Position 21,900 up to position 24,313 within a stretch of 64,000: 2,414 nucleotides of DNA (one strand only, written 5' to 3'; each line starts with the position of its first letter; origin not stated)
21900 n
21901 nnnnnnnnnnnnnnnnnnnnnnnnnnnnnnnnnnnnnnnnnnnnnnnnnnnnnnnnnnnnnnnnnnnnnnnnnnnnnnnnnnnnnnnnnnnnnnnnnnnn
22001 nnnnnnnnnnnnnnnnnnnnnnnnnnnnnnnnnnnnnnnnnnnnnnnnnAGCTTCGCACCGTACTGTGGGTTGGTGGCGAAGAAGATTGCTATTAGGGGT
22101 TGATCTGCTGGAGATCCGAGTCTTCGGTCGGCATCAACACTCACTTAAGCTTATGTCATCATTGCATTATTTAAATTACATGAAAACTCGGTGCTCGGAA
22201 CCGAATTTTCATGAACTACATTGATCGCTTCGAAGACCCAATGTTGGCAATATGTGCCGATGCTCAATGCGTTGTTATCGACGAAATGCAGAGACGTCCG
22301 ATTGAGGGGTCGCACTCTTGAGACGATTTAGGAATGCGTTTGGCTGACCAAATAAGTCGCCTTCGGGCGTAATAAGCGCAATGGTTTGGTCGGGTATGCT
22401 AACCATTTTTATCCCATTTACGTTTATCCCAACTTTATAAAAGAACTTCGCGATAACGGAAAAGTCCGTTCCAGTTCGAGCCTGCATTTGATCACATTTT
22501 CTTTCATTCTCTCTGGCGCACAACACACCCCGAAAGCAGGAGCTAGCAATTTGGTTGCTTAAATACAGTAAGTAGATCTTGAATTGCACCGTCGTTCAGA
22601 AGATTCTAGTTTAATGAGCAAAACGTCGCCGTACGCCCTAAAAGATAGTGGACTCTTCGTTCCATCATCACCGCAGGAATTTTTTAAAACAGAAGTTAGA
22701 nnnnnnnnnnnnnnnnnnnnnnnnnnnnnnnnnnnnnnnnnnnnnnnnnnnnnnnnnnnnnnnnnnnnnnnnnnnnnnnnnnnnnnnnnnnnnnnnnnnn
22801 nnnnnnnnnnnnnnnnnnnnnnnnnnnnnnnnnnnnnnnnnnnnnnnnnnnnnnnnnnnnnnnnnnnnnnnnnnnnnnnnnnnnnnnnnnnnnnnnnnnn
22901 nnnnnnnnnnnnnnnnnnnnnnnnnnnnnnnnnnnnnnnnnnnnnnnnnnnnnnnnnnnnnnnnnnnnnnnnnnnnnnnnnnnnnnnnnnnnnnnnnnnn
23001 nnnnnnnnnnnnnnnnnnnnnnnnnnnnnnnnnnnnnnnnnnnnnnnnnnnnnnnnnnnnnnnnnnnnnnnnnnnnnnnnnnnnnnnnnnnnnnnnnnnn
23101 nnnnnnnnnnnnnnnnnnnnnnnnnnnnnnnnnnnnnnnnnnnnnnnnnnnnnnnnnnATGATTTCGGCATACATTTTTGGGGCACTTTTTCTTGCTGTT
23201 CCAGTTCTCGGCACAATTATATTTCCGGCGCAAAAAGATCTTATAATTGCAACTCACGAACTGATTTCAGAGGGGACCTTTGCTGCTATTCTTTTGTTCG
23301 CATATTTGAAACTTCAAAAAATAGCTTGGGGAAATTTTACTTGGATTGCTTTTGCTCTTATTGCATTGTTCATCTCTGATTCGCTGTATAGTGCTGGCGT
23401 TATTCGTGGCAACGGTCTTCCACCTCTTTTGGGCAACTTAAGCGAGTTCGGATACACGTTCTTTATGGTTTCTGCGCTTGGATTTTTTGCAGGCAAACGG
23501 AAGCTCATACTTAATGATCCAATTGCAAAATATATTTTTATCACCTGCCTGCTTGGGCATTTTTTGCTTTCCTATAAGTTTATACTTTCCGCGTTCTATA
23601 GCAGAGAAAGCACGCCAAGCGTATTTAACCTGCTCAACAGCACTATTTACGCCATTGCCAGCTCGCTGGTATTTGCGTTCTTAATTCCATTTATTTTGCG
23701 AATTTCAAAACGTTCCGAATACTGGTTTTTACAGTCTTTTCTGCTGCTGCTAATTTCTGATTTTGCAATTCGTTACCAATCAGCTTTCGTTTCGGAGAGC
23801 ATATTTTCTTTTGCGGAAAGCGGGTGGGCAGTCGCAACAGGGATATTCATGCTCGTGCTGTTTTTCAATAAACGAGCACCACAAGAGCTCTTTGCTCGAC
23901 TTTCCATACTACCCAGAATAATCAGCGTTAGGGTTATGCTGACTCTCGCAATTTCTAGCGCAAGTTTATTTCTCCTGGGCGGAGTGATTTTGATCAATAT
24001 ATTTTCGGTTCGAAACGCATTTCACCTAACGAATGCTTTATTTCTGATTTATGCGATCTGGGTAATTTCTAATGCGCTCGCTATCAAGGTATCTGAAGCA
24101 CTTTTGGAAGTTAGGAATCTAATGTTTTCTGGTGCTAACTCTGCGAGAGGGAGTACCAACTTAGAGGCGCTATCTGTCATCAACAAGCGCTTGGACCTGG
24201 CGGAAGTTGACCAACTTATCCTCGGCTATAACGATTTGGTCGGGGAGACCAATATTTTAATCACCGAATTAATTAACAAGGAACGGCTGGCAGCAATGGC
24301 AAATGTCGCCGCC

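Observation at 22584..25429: SET-domain methyltransferase translationally coupled (ATGA) to a 10-TM hybrid histidine kinase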

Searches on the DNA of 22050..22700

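Call 87: search_rna_families(source=window, start=22050, end=22700, threshold=evalue, max_evalue=1)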
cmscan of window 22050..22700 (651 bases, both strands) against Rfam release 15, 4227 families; matches with E-value up to 1: 1.
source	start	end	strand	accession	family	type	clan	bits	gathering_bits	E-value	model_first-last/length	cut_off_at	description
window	22113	22166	-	RF01145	sR14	Gene; snRNA; snoRNA; CD-box;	-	12.7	38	0.9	1-54/54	no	Small nucleolar RNA sR14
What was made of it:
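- Tried and rejected: Riboswitch or other RNA in the 510-bp leader: none (call 87).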

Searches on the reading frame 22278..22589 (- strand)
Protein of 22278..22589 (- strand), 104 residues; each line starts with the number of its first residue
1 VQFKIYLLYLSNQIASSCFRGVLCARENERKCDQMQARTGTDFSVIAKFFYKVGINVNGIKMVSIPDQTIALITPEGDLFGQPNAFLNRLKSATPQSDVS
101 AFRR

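Call 48: search_protein_families(library=pfam, proteins=[window:22278-22589:-], max_evalue=0.01)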
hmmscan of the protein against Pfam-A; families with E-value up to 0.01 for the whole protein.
window:22278-22589:- (104 aa): 0 families

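Call 90: search_protein_families(library=padloc, proteins=[window:22278-22589:-], max_evalue=0.01)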
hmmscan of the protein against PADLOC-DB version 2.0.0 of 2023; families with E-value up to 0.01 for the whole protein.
window:22278-22589:- (104 aa): 0 families

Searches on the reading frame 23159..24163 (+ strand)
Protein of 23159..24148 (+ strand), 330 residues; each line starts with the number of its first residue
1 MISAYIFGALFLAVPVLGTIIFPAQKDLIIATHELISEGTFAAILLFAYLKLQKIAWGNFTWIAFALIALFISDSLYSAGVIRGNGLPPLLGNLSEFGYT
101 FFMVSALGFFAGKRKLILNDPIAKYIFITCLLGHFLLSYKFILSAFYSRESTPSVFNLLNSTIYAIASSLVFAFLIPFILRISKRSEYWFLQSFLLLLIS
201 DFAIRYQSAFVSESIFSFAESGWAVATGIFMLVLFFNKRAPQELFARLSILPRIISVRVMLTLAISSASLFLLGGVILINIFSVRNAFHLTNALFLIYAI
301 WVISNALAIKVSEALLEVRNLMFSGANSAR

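Call 71: find_homologous_proteins(query=window:23159-24148:+, max_evalue=0.001)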
Query window:23159-24148:+: 8000 candidates shared short words with the query, none scored E <= 0.001.
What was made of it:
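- Tried and rejected: A word-indexed homologue search with the TM domain alone returned nothing (call 71).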

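Call 79: search_protein_representatives(alignment_id=A3)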
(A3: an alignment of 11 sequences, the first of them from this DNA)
Query: 11 sequences, 336 profile positions. Proteins with E-value up to 0.001 (for the whole library): 222; up to 1e-10: 148; up to 1e-30: 55. The best 150 are listed.
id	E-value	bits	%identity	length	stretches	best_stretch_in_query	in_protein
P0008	3.4e-119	414.6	-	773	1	1-336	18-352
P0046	9.2e-99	347.4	-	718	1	26-335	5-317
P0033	2.5e-97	342.7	-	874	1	3-335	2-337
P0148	4.2e-96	338.6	-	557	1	10-334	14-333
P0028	5.1e-96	338.4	-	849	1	4-335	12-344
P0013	1.7e-90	320.2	-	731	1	4-336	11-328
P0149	5.1e-83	295.6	-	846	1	10-334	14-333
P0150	9.6e-80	284.8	-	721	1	5-335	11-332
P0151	3.4e-74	266.6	-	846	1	6-334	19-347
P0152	5.8e-70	252.7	-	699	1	9-331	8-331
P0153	3.7e-69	250.0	-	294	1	25-305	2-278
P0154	1.3e-66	241.6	-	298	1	6-300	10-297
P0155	1.6e-64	234.8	-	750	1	7-334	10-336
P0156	8.7e-62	225.8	-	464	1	6-329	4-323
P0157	5.3e-61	223.2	-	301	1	8-301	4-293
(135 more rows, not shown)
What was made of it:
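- The kinase's TM family is tiny, 222 clusters among 1.84 billion (call 79), so chance adjacency is negligible.
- Tried and rejected: It was replaced by the exhaustive profile search (call 79).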
